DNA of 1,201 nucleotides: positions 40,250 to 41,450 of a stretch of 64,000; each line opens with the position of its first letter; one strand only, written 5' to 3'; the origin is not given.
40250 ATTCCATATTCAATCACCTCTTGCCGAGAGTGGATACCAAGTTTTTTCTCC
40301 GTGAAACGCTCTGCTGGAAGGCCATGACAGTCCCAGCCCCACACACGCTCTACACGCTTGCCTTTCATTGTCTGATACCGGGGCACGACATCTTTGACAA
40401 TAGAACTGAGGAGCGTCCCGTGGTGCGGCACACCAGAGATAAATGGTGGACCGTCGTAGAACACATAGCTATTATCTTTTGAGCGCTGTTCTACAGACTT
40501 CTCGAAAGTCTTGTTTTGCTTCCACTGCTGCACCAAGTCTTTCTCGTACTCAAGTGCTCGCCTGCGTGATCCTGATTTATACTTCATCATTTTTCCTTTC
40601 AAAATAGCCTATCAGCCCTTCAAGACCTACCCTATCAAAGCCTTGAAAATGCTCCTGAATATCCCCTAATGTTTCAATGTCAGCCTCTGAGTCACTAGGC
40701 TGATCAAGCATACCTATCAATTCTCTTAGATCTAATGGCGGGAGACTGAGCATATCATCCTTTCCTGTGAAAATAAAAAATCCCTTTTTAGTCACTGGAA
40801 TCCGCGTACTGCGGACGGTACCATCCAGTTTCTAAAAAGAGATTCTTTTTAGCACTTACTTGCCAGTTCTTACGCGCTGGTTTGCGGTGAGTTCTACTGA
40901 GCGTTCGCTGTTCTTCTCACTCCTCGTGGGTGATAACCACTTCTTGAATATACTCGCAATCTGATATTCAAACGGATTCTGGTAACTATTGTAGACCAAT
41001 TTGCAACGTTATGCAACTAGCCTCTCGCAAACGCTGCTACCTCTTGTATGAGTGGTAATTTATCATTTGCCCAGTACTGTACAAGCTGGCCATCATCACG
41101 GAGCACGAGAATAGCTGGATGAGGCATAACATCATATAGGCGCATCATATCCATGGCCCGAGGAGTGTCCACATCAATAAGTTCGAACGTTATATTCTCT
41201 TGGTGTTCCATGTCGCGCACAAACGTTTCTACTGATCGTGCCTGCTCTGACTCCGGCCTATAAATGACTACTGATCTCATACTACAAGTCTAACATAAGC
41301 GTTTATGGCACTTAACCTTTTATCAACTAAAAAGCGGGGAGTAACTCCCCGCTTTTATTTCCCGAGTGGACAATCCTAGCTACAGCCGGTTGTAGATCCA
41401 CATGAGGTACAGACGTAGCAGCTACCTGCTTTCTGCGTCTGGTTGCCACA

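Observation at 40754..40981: Canonical T-box element upstream of ileS that appears to act by SD sequestration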

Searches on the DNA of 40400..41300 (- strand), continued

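Call 43: search_with_rna_model(model_id=R1, sources=[window, L001, L002, L003, L004, L005, L006, L007, L008, L009, L010, L011, L012, L013, L014, L015, L016, L017, L018, L019, L020, L021, L022, L023, L024, L025, L026, L027, L028, L029, L030, L031, L032, L033, L034, L035, L036, L037, L038, L039, L040, L041, L042, L043, L044, L045, L046, L047, L048, L049, L050, L051, L052, L053, L054, L055, L056, L057, L058, L059, L060, L061, L062, L063, L064, L065, L066, L067, L068, L069, L070, L071, L072, L073, L074, L075, L076, L077, L078, L079, L080], max_evalue=1e-9, make_alignment=true)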
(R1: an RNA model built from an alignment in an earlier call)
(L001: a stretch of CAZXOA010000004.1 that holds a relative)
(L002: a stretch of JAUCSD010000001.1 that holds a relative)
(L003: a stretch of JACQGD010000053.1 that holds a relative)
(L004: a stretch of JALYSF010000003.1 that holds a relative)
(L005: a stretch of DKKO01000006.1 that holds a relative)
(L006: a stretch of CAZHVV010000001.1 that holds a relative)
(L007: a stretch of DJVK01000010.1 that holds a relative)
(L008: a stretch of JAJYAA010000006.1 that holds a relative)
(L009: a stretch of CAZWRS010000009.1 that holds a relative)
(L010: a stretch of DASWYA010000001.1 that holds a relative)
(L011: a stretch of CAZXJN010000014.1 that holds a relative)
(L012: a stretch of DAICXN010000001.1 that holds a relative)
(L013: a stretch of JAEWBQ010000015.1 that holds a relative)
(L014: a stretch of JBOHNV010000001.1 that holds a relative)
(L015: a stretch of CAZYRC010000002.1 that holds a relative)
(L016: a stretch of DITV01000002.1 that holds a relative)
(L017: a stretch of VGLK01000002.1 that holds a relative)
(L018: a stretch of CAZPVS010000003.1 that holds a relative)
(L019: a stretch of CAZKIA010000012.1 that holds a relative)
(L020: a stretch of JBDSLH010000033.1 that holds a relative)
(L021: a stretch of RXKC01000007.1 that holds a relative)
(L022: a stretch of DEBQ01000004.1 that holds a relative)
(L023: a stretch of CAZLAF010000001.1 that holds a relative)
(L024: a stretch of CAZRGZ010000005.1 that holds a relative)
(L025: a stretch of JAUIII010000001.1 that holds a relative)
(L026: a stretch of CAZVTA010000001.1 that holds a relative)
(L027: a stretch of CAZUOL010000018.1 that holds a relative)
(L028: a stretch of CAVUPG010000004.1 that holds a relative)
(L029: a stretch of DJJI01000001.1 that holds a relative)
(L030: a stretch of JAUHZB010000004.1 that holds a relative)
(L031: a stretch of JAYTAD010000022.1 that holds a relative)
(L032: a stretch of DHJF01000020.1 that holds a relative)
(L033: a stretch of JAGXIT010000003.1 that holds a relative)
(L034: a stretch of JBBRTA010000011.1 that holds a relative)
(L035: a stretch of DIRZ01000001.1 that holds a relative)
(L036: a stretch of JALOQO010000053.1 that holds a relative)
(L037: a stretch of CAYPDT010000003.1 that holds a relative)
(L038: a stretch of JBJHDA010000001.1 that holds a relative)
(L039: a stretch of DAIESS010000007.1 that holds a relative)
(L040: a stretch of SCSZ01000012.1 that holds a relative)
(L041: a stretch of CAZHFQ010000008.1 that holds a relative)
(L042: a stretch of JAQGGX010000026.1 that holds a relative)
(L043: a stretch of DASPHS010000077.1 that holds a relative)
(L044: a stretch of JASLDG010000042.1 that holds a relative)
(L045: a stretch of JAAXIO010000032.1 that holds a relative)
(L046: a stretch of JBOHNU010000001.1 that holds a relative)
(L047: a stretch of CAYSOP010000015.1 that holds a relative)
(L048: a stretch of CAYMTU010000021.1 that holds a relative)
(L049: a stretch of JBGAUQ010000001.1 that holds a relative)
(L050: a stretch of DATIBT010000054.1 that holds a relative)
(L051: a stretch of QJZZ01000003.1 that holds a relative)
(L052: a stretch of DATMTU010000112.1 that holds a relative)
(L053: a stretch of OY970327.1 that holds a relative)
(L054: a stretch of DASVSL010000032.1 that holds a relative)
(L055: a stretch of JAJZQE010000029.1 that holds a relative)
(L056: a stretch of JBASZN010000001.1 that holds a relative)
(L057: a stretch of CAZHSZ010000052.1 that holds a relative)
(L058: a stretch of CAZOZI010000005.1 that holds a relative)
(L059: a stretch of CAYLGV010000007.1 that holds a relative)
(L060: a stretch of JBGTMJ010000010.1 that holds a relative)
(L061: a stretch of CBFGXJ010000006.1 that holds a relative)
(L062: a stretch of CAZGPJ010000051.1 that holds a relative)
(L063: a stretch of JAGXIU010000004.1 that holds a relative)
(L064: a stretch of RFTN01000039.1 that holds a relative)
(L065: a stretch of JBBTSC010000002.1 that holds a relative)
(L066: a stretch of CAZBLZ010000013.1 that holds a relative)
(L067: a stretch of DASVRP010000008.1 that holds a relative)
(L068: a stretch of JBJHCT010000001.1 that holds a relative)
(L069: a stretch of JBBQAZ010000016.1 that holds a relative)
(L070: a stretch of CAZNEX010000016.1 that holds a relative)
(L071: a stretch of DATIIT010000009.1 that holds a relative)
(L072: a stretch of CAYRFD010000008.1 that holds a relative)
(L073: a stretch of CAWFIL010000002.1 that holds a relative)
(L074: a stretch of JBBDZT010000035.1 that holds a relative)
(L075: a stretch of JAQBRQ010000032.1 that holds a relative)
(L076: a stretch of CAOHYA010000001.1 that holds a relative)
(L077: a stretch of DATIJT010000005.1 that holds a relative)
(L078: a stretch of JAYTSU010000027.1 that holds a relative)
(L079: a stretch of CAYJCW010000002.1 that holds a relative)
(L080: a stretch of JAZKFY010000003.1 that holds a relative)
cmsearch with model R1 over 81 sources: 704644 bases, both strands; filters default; matches with E-value up to 1e-9: 67.
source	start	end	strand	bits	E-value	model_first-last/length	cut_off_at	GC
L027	2518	2614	+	95.7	3.1e-20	1-98/98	no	0.4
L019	2312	2408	+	94.8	5.4e-20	1-98/98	no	0.37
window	40770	40866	-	94.4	6.7e-20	1-98/98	no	0.39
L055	2882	2977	+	94.4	6.8e-20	1-98/98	no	0.38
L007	2886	2982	+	94.2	7.4e-20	1-98/98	no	0.41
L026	2906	3002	+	93.2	1.3e-19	1-98/98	no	0.47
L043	2870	2969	+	92.7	1.8e-19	1-98/98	no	0.44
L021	2542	2644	+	92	2.6e-19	1-98/98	no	0.42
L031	2899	2994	+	91.9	2.9e-19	1-98/98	no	0.41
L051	2886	2982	+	91.7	3.2e-19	1-98/98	no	0.44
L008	2016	2111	+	91.6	3.3e-19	1-98/98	no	0.41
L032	2358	2452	+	91.6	3.3e-19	1-98/98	no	0.42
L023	2538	2637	+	91.4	3.6e-19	1-98/98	no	0.37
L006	2370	2463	+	90.2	7.6e-19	1-98/98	no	0.37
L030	2882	2975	+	89.9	8.8e-19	1-98/98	no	0.44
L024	2880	2980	+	89.5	1.1e-18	1-98/98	no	0.37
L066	2862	2962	+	89.2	1.3e-18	1-98/98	no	0.41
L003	2345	2438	+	88.8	1.7e-18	1-98/98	no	0.38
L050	2883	2978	+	88.4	2e-18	1-98/98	no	0.49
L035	2881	2976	+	88.2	2.4e-18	1-98/98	no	0.4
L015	2900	2994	+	87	4.7e-18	1-98/98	no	0.44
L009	2906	2999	+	85.9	8.9e-18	1-98/98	no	0.46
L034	2901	2996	+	85.6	1.1e-17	1-98/98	no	0.44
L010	2903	2998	+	85.6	1.1e-17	1-98/98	no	0.41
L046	2542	2640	+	85.2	1.3e-17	1-98/98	no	0.44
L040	2904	2997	+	85.2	1.3e-17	1-98/98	no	0.41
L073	2901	2999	+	84.7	1.8e-17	1-98/98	no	0.44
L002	2847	2944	+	83.6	3.3e-17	1-98/98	no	0.43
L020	2289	2382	+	82.3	6.7e-17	1-98/98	no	0.41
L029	2684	2783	+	81.3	1.2e-16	1-98/98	no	0.42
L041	2833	2984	+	81.1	1.4e-16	1-98/98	no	0.39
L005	2888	2982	+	80.8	1.6e-16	1-98/98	no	0.37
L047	2899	2993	+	80.4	2.1e-16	1-98/98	no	0.41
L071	2896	2993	+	80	2.6e-16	1-98/98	no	0.5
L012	2896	2995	+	79.5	3.4e-16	1-98/98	no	0.47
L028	2901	3000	+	78.5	6.3e-16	1-98/98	no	0.45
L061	2345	2436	+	77.8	9e-16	1-98/98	no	0.49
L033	2898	3001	+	77.7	9.7e-16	1-98/98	no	0.41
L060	2338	2436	+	77.4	1.1e-15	1-98/98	no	0.44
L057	620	717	+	77.3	1.2e-15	1-98/98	no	0.43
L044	2785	2871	+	76.5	1.9e-15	1-98/98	no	0.37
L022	2690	2777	+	76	2.6e-15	1-98/98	no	0.42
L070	2366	2467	+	75.7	3.1e-15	1-98/98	no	0.42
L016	2889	2980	+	75.4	3.7e-15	1-98/98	no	0.42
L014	2889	2981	+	75.2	4.1e-15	1-98/98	no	0.45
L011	2892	2997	+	74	8.1e-15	1-98/98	no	0.39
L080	2894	2987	+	73.7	9.5e-15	1-98/98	no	0.41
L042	2901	3002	+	73.1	1.3e-14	1-98/98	no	0.42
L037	2889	2985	+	72.1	2.5e-14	1-98/98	no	0.4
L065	2897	2991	+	72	2.5e-14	1-98/98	no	0.37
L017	2875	2971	+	71.1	4.2e-14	1-98/98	no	0.48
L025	2643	2734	+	70.1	7.5e-14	1-98/98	no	0.45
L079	1801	1895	+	70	8e-14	1-98/98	no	0.44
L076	2896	2986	+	69.7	9.3e-14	1-98/98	no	0.4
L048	2897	2991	+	69.6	1e-13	1-98/98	no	0.43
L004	2903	2996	+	69.4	1.1e-13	1-98/98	no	0.44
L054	2659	2758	+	67.9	2.6e-13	1-98/98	no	0.38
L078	505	602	+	67.5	3.3e-13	1-98/98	no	0.38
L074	2887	2985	+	67.3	3.8e-13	1-98/98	no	0.4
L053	2764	2873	+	65.5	1.1e-12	1-98/98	no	0.43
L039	2887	2986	+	64.7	1.7e-12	1-98/98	no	0.44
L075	2873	2970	+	64.5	1.9e-12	1-98/98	no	0.47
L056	2367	2463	+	64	2.5e-12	1-98/98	no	0.43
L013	2410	2503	+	62.8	5.1e-12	1-98/98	no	0.43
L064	1815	1911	+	58.7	5.2e-11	1-98/98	no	0.44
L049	2894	2989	+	55.6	3.2e-10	1-98/98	no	0.49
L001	2914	2999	+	54.9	4.6e-10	1-98/98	no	0.47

Alignment A3: 67 matches aligned to the model, 184 columns, each read 5' to 3' on its own strand. Consensus structure (alignment columns), stored with it:
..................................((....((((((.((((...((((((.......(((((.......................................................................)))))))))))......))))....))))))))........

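Call 81: search_with_rna_model(model_id=R1, sources=[L081, L082, L083, L084, L085, L086, L087, L088, L089, L090, L091, L092, L093, L094, L095, L096, L097, L098, L099, L100, L101, L102, L103, L104, L105, L106, L107, L108, L109, L110, L111, L112, L113, L114, L115, L116, L117, L118, L119, L120, L121, L122, L123, L124, L125, L126, L127, L128, L129, L130, L131, L132, L133, L134, L135, L136, L137, L138, L139, L140, L141, L142, L143, L144, L145, L146, L147, L148, L149, L150, L151, L152, L153, L154, L155, L156, L157, L158, L159, L160], max_evalue=0.001)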
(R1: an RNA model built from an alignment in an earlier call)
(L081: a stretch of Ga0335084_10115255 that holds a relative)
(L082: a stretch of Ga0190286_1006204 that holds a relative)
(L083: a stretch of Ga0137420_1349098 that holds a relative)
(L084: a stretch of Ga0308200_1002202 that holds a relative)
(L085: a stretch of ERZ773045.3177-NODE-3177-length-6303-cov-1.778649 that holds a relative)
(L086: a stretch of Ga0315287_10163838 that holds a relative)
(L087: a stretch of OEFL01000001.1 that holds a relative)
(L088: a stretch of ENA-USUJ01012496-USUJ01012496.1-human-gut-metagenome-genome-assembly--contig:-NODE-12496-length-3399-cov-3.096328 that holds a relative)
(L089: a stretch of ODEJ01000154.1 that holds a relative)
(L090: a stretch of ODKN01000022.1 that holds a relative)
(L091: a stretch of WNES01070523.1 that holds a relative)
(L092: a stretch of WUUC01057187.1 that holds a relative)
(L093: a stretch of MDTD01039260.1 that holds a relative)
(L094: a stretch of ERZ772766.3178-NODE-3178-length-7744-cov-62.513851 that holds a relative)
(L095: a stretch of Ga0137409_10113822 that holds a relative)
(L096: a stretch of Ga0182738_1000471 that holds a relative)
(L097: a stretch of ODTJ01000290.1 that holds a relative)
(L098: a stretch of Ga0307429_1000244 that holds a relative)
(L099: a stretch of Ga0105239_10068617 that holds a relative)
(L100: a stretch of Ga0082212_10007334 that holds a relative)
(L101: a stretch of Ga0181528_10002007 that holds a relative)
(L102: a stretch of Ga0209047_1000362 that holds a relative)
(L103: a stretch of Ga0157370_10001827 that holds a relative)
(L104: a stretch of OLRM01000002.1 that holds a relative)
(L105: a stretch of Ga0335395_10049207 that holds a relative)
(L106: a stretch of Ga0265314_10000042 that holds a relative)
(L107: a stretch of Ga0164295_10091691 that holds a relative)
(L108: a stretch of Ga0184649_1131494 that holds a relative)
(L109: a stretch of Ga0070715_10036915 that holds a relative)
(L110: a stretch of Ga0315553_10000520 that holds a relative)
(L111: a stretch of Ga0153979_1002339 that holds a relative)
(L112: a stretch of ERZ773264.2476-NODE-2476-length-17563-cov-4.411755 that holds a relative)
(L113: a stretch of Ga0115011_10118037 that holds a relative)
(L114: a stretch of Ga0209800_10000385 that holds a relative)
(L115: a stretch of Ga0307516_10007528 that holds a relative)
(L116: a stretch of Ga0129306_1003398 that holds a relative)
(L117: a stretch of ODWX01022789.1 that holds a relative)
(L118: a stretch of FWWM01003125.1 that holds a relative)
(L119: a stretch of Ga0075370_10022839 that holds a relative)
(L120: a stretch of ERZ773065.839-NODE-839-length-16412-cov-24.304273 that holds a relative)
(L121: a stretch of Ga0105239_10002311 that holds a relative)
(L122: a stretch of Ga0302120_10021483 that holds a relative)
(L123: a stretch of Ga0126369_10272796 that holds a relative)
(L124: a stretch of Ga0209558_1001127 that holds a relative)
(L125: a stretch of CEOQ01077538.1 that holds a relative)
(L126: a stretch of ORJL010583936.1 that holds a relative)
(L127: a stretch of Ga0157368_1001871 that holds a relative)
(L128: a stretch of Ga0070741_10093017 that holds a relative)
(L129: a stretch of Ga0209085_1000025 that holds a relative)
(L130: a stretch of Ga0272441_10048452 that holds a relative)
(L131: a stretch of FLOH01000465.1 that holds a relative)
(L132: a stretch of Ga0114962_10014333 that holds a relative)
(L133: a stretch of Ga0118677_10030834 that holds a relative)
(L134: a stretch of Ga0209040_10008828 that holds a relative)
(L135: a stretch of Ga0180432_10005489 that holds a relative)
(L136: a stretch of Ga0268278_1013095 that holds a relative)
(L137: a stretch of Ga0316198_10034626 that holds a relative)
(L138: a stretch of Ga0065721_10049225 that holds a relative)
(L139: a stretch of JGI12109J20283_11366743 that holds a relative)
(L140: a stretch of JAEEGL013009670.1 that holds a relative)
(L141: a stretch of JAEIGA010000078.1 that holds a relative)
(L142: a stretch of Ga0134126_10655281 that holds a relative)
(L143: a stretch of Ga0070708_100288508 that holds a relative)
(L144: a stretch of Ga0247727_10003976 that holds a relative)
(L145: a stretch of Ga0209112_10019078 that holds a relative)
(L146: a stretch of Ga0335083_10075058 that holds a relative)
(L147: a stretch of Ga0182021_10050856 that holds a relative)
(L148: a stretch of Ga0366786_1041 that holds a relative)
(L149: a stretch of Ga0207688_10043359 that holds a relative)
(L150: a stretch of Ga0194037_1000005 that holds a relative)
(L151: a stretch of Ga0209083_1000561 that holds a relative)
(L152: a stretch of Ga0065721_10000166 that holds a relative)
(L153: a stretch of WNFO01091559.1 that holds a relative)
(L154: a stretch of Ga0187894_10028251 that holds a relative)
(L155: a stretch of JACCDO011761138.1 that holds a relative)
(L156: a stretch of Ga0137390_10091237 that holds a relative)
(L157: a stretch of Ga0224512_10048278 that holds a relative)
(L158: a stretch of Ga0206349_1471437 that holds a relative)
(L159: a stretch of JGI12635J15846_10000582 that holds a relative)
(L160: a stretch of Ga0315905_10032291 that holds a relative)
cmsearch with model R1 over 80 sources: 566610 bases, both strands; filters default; matches with E-value up to 0.001: 14.
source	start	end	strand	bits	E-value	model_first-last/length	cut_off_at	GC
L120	1350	1456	+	86.8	4.2e-18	1-98/98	no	0.38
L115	5508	5603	+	86.3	5.5e-18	1-98/98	no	0.41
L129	986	1085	+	84.8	1.3e-17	1-98/98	no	0.39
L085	3576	3681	-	84.4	1.7e-17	1-98/98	no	0.38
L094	5938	6044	-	83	3.8e-17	1-98/98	no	0.4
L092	771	866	-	81.6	8.3e-17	1-98/98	no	0.33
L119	3268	3363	-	80.2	1.9e-16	1-98/98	no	0.45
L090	10397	10501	-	79.5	2.8e-16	1-98/98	no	0.42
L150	7287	7386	-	79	3.6e-16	1-98/98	no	0.38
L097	3862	3966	+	64.9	1.2e-12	1-98/98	no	0.46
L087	1539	1623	-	56.6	1.4e-10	20-98/98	no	0.45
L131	1276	1377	+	43.1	3.3e-07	1-98/98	no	0.33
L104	8162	8244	-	35.3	2.9e-05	1-98/98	no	0.47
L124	12495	12551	+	32.8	0.00012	1-73/98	3'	0.53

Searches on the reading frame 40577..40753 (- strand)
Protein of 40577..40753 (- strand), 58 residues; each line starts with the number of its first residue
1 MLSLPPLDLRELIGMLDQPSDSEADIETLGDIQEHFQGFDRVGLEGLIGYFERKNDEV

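Call 9: search_protein_families(library=pfam, proteins=[window:40577-40753:-])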
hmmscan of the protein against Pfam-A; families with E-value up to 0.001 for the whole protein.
window:40577-40753:- (58 aa): 0 families
